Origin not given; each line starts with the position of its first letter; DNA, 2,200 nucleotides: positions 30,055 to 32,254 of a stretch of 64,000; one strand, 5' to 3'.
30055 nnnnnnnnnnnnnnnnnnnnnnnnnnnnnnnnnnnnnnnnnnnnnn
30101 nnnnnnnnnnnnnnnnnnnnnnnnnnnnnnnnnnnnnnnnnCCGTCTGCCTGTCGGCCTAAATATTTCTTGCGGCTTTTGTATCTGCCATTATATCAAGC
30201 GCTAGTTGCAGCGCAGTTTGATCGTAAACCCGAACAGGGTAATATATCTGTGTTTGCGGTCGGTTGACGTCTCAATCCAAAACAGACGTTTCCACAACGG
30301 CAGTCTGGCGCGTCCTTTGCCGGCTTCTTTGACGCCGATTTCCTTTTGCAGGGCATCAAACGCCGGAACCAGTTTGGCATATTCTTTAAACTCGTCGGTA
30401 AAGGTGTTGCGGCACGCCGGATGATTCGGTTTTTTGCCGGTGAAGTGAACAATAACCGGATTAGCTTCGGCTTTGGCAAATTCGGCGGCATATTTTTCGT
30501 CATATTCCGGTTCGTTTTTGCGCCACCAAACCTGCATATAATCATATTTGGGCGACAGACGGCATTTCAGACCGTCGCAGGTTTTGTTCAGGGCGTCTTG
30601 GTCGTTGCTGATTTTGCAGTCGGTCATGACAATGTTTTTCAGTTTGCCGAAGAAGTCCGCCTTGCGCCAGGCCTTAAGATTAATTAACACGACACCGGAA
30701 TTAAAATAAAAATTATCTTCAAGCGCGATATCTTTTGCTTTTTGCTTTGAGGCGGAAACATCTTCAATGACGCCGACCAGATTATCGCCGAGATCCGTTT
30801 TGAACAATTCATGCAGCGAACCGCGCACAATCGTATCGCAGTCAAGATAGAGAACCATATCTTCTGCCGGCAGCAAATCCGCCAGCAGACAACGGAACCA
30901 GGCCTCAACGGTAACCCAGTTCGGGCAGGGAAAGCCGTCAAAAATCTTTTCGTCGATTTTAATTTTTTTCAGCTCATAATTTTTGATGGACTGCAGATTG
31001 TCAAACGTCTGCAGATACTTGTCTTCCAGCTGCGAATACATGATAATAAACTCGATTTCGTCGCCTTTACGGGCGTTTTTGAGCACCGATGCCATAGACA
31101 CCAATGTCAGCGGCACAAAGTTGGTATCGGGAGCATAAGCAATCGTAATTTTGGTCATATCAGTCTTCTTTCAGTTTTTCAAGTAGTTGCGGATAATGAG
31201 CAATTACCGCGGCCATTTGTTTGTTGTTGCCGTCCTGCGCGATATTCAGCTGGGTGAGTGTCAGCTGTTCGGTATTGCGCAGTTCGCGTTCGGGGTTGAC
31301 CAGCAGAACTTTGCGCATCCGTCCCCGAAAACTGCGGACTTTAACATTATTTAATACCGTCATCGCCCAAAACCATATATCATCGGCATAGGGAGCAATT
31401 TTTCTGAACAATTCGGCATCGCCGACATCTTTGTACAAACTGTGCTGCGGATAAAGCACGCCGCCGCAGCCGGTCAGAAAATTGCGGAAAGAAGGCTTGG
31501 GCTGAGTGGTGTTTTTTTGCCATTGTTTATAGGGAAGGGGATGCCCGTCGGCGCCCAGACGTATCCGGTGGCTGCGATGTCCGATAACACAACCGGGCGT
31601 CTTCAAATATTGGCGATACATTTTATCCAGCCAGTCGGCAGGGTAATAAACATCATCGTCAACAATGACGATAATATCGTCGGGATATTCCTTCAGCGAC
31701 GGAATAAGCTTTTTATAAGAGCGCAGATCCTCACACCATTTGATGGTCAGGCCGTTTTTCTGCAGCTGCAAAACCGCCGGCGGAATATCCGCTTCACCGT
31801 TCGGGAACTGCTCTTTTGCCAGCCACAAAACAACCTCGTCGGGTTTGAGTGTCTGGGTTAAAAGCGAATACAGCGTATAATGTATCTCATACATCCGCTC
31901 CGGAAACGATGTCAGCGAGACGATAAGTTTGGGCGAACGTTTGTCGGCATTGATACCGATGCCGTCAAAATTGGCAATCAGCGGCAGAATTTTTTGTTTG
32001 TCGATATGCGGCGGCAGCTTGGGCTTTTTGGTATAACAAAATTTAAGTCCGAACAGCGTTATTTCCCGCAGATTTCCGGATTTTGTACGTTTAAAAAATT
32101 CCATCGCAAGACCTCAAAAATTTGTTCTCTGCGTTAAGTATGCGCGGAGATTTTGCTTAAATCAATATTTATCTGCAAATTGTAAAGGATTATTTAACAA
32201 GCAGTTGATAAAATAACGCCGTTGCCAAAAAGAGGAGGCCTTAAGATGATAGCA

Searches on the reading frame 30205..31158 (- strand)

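Call 33: search_protein_families(library=pfam, proteins=[window:30205-31158:-], max_evalue=0.001)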
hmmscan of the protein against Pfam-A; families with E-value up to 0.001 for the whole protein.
window:30205-31158:- (318 aa): 2 families
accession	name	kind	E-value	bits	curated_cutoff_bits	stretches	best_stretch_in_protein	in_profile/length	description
PF01501.26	Glyco_transf_8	-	2.7e-41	142.3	24.3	1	6-244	2-248/253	Glycosyl transferase family 8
PF18404.7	Glyco_transf_24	-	0.00041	20.3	25.7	1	17-174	15-180/268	Glucosyltransferase 24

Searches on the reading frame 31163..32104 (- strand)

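Call 33: search_protein_families(library=pfam, proteins=[window:31163-32104:-], max_evalue=0.001)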
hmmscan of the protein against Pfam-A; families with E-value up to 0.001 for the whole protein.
window:31163-32104:- (314 aa): 1 family
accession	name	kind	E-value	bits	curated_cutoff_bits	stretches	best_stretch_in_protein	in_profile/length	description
PF00535.33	Glycos_transf_2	-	0.00041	20.8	23.3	0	142-189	79-127/168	Glycosyl transferase family 2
